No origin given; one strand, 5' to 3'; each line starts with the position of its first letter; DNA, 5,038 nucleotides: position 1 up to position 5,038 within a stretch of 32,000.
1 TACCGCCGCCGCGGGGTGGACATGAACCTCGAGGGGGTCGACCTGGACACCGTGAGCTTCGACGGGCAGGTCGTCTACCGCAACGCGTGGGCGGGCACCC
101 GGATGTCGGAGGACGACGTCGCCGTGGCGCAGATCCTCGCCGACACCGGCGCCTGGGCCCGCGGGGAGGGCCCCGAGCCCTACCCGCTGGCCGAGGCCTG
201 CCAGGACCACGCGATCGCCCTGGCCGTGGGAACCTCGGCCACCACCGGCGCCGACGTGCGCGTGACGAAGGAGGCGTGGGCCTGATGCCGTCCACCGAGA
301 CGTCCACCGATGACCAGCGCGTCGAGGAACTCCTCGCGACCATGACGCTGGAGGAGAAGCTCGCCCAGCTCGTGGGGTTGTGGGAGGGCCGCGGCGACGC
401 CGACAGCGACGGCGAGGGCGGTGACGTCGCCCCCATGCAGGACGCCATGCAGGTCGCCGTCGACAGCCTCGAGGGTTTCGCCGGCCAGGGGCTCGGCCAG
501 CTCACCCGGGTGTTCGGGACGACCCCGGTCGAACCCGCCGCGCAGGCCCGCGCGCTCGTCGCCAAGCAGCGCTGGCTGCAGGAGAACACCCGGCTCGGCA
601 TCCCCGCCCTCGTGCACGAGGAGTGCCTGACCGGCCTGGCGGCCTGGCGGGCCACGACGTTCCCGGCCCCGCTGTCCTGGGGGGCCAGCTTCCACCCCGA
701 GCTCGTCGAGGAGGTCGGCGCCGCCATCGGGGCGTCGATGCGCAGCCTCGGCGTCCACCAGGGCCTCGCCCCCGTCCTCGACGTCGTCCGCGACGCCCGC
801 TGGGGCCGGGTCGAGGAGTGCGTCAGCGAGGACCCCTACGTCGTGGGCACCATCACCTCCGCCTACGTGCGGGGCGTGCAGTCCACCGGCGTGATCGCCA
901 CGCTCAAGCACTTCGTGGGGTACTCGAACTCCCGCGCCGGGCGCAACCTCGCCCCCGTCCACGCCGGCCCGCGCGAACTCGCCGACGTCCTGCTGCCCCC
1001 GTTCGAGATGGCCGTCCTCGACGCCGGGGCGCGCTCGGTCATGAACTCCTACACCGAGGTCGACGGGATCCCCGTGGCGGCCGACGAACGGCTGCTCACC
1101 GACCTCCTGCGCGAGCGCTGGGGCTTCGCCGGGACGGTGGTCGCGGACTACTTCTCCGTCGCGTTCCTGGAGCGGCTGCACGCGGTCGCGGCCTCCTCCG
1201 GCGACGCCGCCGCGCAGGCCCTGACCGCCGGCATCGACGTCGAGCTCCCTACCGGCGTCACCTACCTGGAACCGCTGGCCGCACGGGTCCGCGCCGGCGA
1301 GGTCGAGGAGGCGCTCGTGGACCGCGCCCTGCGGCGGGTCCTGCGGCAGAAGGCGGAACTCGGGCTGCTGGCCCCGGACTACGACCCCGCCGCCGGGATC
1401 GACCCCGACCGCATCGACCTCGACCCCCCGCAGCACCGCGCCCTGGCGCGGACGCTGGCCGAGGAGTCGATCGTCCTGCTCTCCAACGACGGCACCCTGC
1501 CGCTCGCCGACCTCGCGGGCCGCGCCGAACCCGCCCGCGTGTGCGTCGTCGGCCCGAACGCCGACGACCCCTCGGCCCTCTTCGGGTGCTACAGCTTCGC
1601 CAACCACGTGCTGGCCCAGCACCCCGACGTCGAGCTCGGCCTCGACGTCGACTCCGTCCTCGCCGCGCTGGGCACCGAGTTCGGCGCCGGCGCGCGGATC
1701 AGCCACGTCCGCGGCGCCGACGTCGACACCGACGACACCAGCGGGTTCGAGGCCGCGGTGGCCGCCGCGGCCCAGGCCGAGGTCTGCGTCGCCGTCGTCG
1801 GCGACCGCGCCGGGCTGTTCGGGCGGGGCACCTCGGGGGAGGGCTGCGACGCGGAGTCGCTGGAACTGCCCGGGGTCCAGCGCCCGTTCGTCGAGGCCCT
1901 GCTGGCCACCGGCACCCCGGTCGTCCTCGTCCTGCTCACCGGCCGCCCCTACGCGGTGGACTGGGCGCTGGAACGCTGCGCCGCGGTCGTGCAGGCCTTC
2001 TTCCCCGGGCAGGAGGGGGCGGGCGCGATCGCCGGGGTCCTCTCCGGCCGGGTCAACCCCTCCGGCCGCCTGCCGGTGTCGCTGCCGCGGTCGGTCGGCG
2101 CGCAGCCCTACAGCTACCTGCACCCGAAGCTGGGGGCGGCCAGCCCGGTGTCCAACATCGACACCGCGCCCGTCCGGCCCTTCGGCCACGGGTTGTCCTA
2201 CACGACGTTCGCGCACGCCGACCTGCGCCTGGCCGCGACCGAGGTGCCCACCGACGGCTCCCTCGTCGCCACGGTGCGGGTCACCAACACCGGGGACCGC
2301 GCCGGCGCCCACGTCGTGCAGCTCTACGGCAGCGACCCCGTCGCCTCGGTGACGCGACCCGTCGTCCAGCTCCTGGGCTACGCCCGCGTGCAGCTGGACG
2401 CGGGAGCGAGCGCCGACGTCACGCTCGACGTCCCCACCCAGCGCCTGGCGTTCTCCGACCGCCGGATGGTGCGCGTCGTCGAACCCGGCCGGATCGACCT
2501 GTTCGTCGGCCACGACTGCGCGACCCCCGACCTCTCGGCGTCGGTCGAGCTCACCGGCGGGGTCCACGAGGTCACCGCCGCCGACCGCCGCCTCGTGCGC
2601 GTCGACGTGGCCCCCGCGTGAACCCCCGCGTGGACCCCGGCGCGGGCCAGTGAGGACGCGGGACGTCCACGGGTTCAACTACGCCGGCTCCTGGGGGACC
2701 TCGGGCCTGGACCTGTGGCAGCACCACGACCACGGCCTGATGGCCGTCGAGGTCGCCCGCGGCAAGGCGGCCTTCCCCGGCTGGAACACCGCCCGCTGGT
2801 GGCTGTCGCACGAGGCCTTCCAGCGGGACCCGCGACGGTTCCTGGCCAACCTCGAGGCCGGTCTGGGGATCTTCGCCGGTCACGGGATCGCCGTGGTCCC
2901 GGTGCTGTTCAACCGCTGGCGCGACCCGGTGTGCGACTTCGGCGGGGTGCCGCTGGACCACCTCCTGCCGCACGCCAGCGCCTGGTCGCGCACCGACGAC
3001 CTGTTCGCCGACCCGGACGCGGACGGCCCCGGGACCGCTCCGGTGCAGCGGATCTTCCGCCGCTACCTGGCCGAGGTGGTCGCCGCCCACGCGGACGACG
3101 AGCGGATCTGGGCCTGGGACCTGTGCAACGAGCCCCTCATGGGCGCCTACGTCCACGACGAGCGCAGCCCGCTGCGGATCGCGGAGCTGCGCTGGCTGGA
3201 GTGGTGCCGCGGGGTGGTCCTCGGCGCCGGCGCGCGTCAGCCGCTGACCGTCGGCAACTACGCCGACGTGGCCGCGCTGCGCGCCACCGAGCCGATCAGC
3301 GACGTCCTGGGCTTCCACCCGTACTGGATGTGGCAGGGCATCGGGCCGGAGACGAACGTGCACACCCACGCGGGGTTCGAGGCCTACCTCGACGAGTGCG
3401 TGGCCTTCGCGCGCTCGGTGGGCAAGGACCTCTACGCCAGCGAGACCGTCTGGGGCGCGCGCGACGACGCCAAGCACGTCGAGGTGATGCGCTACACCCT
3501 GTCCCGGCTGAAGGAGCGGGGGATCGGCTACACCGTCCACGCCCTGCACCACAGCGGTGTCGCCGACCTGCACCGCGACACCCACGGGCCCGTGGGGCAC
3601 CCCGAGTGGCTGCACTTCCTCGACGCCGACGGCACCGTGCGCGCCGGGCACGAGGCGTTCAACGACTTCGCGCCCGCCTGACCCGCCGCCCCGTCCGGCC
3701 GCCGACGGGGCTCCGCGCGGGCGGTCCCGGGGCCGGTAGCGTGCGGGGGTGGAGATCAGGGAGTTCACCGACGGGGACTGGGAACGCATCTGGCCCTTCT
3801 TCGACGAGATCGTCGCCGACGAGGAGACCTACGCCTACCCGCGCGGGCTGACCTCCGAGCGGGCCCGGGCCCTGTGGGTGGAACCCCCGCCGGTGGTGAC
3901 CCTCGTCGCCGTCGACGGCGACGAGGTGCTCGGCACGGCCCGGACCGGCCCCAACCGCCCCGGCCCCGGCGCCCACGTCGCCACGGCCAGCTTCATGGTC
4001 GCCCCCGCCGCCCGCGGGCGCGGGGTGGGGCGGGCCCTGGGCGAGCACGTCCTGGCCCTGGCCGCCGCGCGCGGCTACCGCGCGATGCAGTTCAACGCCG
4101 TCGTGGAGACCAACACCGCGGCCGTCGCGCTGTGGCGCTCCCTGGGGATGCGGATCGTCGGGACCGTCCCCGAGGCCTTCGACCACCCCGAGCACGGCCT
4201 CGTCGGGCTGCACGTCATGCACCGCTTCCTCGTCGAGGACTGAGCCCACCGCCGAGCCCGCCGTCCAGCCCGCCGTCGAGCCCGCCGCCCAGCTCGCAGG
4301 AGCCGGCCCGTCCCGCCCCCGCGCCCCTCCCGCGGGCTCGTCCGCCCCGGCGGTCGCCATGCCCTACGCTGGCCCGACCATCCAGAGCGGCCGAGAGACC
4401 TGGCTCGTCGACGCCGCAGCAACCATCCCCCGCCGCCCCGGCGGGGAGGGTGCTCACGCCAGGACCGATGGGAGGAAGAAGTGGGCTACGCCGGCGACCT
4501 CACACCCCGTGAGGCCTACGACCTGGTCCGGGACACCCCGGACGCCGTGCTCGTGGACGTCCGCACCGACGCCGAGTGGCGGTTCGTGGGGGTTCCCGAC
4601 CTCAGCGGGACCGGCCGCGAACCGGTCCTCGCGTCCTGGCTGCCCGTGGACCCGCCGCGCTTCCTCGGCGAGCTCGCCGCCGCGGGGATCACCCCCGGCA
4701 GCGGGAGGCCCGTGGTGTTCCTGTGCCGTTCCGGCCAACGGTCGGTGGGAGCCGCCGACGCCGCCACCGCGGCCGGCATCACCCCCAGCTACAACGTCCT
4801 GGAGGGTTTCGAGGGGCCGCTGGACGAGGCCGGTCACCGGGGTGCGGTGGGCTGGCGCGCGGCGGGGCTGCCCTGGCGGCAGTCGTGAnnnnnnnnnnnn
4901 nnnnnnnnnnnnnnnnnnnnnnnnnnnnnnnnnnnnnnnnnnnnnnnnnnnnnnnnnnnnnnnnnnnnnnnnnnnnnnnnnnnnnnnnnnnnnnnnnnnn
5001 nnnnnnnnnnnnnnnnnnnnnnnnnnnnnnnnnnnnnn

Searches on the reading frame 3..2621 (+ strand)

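Call 43: search_protein_families(library=pfam, proteins=[window:3-2621:+], max_evalue=0.00001)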
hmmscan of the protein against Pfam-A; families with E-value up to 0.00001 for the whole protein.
window:3-2621:+ (872 aa): 3 families
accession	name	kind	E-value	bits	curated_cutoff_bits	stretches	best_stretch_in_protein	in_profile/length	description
PF00933.27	Glyco_hydro_3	-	2.6e-71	241.1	27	1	115-448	1-315/316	Glycosyl hydrolase family 3 N terminal domain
PF01915.27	Glyco_hydro_3_C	-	1.5e-44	152.8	31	1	490-733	1-200/200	Glycosyl hydrolase family 3 C-terminal domain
PF14310.12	Fn3-like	-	1.6e-19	70.2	25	1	770-838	1-70/71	Fibronectin type III-like domain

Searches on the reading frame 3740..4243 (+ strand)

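Call 43: search_protein_families(library=pfam, proteins=[window:3740-4243:+], max_evalue=0.00001)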
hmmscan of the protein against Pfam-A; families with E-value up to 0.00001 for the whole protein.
window:3740-4243:+ (167 aa): 3 families
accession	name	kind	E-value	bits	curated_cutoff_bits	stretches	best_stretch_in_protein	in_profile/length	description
PF00583.31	Acetyltransf_1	-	6e-17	62.4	20.7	1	21-137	4-116/116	Acetyltransferase (GNAT) family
PF13508.13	Acetyltransf_7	-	1.1e-09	38.9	27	1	54-136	5-81/84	Acetyltransferase (GNAT) domain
PF13673.13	Acetyltransf_10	-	4.3e-06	27.2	23.6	1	54-141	33-111/128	Acetyltransferase (GNAT) domain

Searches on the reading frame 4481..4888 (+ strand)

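Call 34: search_protein_families(library=pfam, proteins=[window:4481-4888:+], max_evalue=0.00001)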
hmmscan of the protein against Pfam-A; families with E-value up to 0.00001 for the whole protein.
window:4481-4888:+ (135 aa): 1 family
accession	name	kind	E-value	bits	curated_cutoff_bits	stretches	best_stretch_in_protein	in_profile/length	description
PF00581.25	Rhodanese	-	1.2e-06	29.4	22.2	1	8-112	1-98/102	Rhodanese-like domain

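Call 44: search_protein_families(library=ncbifam, proteins=[window:4481-4888:+], max_evalue=0.001)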
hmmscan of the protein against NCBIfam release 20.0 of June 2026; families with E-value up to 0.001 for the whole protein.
window:4481-4888:+ (135 aa): 1 family
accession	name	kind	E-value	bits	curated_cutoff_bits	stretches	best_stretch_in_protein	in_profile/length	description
NF006444.0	PRK08762.1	equivalog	0.00084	18.1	449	0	7-111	17-105/387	molybdopterin-synthase adenylyltransferase MoeB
